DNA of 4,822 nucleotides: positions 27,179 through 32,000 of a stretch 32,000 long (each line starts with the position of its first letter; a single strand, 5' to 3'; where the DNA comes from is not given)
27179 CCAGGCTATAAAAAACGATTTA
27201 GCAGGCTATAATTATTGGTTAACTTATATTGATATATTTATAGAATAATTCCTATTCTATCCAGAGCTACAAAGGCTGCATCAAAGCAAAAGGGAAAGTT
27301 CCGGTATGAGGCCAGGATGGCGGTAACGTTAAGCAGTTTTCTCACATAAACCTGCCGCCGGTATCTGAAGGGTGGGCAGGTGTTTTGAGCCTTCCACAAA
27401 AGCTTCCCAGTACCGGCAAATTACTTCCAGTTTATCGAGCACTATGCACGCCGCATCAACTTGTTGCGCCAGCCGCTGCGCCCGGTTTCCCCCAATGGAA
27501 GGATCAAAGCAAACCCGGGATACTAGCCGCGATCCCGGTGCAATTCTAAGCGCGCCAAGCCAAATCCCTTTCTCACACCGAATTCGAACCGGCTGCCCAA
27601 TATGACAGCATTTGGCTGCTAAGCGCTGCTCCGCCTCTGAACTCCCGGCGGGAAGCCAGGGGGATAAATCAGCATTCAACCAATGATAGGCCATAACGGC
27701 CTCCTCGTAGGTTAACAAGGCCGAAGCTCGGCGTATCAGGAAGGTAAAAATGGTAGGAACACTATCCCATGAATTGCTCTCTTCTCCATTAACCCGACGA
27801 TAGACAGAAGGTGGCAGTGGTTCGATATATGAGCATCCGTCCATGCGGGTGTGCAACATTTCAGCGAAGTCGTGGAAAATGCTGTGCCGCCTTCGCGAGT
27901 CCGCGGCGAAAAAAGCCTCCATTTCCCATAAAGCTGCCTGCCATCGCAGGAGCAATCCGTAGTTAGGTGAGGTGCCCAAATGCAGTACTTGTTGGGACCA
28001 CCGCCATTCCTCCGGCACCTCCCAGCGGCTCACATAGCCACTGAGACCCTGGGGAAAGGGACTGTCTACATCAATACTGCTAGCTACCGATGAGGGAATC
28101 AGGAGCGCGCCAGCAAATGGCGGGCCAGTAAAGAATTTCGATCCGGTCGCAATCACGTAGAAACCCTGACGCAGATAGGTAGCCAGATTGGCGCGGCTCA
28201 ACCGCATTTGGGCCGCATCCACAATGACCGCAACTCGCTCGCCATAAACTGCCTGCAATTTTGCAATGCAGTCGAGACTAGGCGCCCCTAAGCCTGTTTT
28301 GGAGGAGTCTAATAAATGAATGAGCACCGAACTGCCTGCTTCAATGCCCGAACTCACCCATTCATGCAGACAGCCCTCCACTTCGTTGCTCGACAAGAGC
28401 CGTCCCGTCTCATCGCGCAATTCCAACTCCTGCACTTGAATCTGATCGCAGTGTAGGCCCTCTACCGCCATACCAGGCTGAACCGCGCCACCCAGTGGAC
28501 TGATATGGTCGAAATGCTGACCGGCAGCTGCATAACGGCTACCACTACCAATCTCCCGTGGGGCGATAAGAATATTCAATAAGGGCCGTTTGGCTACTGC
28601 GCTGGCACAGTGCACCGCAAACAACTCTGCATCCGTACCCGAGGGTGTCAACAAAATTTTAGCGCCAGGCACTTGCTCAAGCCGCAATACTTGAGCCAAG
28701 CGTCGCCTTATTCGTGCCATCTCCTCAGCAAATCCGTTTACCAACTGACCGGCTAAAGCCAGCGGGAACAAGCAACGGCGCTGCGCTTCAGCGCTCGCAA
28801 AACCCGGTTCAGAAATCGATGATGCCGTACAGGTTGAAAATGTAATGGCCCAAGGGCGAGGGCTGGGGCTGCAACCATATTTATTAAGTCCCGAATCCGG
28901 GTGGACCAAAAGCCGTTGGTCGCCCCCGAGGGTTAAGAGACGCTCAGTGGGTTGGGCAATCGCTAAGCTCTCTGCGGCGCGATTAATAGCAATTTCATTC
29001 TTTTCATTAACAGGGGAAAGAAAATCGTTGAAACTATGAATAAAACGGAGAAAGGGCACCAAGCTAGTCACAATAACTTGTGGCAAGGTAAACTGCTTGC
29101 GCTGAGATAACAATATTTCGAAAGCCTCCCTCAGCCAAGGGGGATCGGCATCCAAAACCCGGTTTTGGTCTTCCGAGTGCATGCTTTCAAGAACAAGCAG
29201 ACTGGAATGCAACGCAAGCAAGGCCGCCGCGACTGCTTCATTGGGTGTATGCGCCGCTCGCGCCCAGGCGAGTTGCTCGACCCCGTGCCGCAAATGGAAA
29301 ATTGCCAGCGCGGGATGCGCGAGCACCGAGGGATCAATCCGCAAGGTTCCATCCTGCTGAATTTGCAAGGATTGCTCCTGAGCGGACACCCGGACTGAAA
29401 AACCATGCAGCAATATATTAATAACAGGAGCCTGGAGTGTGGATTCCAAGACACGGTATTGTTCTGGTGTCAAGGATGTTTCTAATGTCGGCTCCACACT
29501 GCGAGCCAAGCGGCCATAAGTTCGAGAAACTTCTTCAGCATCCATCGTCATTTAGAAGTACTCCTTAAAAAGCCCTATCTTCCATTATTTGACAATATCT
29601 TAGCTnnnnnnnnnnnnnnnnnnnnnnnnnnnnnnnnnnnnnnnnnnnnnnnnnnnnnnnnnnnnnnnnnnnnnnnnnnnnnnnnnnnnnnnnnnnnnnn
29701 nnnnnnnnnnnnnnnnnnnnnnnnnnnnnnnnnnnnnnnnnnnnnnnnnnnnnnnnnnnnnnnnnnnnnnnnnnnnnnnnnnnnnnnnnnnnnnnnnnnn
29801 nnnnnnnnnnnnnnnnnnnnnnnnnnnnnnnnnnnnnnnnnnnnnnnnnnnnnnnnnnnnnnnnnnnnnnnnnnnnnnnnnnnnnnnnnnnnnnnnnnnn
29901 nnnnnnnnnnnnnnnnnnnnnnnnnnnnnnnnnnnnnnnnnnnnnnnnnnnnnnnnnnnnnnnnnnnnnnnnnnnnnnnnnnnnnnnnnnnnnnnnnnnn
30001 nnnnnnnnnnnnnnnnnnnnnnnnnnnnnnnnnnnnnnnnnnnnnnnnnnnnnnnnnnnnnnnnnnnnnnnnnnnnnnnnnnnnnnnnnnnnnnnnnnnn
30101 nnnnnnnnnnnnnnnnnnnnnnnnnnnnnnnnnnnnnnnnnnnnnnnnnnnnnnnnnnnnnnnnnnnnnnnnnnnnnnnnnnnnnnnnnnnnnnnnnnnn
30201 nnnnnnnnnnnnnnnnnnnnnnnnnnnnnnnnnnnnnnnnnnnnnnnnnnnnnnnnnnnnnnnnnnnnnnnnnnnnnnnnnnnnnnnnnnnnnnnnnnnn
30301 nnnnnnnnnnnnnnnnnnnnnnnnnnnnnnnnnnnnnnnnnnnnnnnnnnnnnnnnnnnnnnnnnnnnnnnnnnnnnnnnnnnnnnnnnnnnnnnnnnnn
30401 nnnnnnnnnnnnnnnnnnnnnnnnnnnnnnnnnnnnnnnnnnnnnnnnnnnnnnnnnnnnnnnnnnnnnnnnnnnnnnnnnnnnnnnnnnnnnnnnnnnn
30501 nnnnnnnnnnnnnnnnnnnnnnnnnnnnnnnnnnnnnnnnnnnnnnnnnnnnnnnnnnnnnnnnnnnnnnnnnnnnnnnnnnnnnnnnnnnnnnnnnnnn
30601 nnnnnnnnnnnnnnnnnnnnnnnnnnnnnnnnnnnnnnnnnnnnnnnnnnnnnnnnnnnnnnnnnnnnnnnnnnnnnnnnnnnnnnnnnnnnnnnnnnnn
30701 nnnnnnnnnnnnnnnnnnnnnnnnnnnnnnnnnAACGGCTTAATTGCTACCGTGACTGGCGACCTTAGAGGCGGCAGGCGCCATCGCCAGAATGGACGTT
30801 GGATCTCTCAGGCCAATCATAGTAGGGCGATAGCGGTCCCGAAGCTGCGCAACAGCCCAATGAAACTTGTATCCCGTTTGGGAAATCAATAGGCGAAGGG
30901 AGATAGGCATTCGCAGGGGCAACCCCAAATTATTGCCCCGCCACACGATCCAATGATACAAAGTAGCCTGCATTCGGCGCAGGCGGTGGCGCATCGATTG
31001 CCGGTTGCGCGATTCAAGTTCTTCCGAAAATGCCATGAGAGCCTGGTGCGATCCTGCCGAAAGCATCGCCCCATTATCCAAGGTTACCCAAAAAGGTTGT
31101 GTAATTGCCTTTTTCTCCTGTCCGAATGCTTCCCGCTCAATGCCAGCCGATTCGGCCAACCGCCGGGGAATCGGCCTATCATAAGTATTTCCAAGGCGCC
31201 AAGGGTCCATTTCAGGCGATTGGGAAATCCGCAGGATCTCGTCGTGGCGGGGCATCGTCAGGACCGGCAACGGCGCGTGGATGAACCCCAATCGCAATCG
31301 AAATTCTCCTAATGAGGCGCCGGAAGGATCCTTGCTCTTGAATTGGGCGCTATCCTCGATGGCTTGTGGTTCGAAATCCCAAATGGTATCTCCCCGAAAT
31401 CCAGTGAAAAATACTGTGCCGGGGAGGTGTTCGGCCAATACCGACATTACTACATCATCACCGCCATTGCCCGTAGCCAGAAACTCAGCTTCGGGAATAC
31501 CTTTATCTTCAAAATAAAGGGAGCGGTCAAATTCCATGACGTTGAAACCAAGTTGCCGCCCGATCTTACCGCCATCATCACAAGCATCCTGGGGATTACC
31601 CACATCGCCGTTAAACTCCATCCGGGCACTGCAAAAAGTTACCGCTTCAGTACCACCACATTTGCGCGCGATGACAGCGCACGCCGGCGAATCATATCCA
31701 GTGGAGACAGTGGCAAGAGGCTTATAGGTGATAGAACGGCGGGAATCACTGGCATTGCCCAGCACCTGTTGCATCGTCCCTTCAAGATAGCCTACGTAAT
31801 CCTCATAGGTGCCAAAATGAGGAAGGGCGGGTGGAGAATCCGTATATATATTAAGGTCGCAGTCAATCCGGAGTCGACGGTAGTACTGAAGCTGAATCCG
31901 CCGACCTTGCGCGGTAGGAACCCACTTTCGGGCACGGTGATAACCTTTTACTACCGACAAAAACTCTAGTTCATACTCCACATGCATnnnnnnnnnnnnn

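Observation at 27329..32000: AsnB-like PP-loop enzyme / ATPgrasp_ST ligase / PLP-fold fusion protein: candidate uncharacterised amidoligase cassette running off the window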

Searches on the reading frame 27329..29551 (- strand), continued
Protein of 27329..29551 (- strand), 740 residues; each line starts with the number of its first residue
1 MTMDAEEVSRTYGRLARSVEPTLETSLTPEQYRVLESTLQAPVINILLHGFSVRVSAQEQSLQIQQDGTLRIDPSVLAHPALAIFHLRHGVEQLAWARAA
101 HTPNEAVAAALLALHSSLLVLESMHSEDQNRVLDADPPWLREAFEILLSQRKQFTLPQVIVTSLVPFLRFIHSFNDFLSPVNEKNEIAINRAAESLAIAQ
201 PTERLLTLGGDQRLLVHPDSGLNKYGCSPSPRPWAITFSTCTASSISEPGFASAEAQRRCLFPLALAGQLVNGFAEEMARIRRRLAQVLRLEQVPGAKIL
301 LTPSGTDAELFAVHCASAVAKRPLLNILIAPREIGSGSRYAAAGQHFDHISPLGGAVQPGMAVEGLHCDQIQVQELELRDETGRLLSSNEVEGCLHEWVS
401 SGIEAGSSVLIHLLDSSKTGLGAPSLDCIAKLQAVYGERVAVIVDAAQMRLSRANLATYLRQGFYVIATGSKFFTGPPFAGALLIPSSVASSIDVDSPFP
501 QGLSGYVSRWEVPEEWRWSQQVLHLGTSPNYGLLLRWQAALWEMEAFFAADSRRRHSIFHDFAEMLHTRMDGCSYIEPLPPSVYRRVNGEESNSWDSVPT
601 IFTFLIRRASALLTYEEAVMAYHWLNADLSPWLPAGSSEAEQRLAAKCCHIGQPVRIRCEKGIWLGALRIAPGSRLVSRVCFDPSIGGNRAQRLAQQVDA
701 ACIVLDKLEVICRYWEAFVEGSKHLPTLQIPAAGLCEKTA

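Call 84: search_protein_families(library=ncbifam, proteins=[L095:454-2766:-, L095:2853-4166:+, L095:12220-13560:+, L095:13568-14668:+, L095:14669-15724:-, L095:16537-17898:+, L095:17960-18721:+, L095:18854-19900:+, L095:19897-21723:-, L095:4160-5635:+], max_evalue=0.00001)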
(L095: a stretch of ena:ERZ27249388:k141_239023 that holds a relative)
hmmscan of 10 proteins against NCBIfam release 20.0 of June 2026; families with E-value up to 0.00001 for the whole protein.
L095:454-2766:- (770 aa): 1 family
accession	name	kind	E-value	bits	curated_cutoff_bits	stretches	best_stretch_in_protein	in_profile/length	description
NF045573.1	Hepsulflyase_CFB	equivalog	2.2e-09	36.2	700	1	240-307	230-297/651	heparin-sulfate lyase HepC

L095:2853-4166:+ (437 aa): 3 families
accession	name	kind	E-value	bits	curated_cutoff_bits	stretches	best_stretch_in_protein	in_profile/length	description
TIGR04063.1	stp3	hypoth_equivalog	1.2e-09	37.6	442.05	1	120-395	95-370/397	TIGR04063 family PEP-CTERM/XrtA system glycosyltransferase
TIGR03088.1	stp2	hypoth_equivalog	1.2e-07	31.1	409.05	1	190-419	146-372/374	TIGR03088 family PEP-CTERM/XrtA system glycosyltransferase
NF038229.1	Glyco4_Geo_Pelo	equivalog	6.7e-06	25.3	400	0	174-418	103-334/338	GPMC system family 4 glycosyltransferase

L095:12220-13560:+ (446 aa): 2 families
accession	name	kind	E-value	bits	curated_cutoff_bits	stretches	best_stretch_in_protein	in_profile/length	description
TIGR03097.1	PEP_O_lig_1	hypoth_equivalog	9e-161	535.3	188.1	1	4-406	1-404/408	putative O-glycosylation ligase, exosortase A system-associated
TIGR00947.1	2A73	equivalog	4.2e-08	32.6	366.4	1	187-373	184-391/425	IctB family putative bicarbonate transporter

L095:13568-14668:+ (366 aa): 0 families

L095:14669-15724:- (351 aa): 0 families

L095:16537-17898:+ (453 aa): 0 families

L095:17960-18721:+ (253 aa): 5 families
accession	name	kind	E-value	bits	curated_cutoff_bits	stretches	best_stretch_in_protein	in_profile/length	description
NF045667.1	MTase_DVU1556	equivalog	1.5e-15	57.2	155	1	43-156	7-119/213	DVU_1556 family methyltransferase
NF007610.0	PRK10258.1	equivalog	3.1e-13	49.7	342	1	64-182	46-163/251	malonyl-ACP O-methyltransferase BioC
NF001241.0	PRK00216.1-2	equivalog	3.3e-07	30.2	327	1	46-156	37-147/231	demethylmenaquinone methyltransferase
TIGR02072.1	BioC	equivalog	8e-07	29.1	184.95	1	63-157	37-133/244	malonyl-ACP O-methyltransferase BioC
NF043040.1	corrin_prot_MT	hypoth_equivalog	6.5e-06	25.7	180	0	33-101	16-82/216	corrinoid protein-associated methyltransferase CpaM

L095:18854-19900:+ (348 aa): 8 families
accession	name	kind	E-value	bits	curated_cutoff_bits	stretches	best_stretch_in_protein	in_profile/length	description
TIGR02764.1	spore_ybaN_pdaB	equivalog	9e-11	41.9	237.4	1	218-275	50-107/191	polysaccharide deacetylase family sporulation protein PdaB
TIGR03938.2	deacetyl_PgaB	equivalog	3.2e-09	35.6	321.9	1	41-135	3-102/621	poly-beta-1,6-N-acetyl-D-glucosamine N-deacetylase PgaB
NF050820.1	PolSacchBiosHfsH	equivalog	1.5e-08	34.6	400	0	215-314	82-176/249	oligosaccharide deacetylase HfsH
NF045820.1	PgAcgDacpgdA_Strep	equivalog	2.6e-08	33.1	800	0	219-279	313-373/463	peptidoglycan-N-acetylglucosamine deacetylase PgdA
TIGR02884.1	spore_pdaA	equivalog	6.6e-07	29.3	298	0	219-275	82-139/224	delta-lactam-biosynthetic de-N-acetylase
TIGR04243.1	nodulat_NodB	equivalog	4.1e-06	26.4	240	0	219-275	47-104/197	chitooligosaccharide deacetylase NodB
TIGR03933.1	PIA_icaB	equivalog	4.6e-06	26.3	248.35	0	56-136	30-111/245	intercellular adhesin biosynthesis polysaccharide N-deacetylase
TIGR02873.1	spore_ylxY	hypoth_equivalog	6.6e-06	25.5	391.5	0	219-274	130-185/268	probable sporulation protein, polysaccharide deacetylase family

L095:19897-21723:- (608 aa): 6 families
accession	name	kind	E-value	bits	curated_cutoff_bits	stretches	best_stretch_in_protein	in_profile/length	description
TIGR03108.1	eps_aminotran_1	hypoth_equivalog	2.2e-86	290.9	816.9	1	86-604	102-626/628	XrtA/PEP-CTERM system amidotransferase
TIGR03104.1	trio_amidotrans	equivalog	8.7e-68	229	570.1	2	86-361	102-385/589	N-acetylglutaminylglutamine amidotransferase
TIGR01536.1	asn_synth_AEB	equivalog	2.2e-64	218.4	267.1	1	90-538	107-517/517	asparagine synthase (glutamine-hydrolyzing)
NF006949.0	PRK09431.1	equivalog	1e-31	110.1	499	1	182-357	171-359/554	asparagine synthase B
NF033535.1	lass_lactam_cya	exception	8.4e-31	107.2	525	2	90-353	106-376/668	lasso peptide isopeptide bond-forming cyclase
NF033561.1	macrolact_Ik_Al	subfamily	7.6e-22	77.6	300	1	133-573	107-526/561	albusnodin/ikarugamycin family macrolactam cyclase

L095:4160-5635:+ (491 aa): 3 families
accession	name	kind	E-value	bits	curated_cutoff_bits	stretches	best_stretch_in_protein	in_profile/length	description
NF007773.0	PRK10459.1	equivalog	6.8e-43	147.4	273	1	17-481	14-481/492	MOP flippase family protein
NF047674.1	TeichurnBiosyTuaB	equivalog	3.4e-35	122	580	1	16-438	14-438/469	teichuronic acid biosynthesis protein TuaB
NF058658.1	Oglyco_Wzx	exception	5.4e-30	104.8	720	1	23-431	23-431/478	O-glycosylation flippase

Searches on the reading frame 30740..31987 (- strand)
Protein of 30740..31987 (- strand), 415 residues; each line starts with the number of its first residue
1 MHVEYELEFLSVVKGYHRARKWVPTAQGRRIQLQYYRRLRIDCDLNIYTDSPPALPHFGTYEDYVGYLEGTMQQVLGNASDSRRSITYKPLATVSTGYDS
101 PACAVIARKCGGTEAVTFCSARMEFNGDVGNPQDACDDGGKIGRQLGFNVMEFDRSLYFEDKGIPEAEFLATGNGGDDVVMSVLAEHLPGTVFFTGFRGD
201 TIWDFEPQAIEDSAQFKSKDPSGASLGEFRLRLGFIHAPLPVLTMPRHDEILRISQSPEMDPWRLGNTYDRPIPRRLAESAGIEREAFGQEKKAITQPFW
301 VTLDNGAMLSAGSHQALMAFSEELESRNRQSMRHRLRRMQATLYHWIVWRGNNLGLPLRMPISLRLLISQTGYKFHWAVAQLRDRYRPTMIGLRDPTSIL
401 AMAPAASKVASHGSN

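Call 3: search_protein_families(library=pfam, proteins=[window:30740-31987:-], max_evalue=1)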
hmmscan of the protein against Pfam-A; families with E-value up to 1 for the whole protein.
window:30740-31987:- (415 aa): 0 families

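Call 4: search_protein_families(library=ncbifam, proteins=[window:30740-31987:-], max_evalue=1)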
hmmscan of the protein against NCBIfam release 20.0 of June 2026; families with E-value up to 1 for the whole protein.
window:30740-31987:- (415 aa): 1 family
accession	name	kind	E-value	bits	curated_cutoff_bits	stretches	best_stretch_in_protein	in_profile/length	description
NF033417.1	glycocin_F_RiPP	subfamily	0.0092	16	40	1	87-113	29-54/68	glycocin F family RiPP peptide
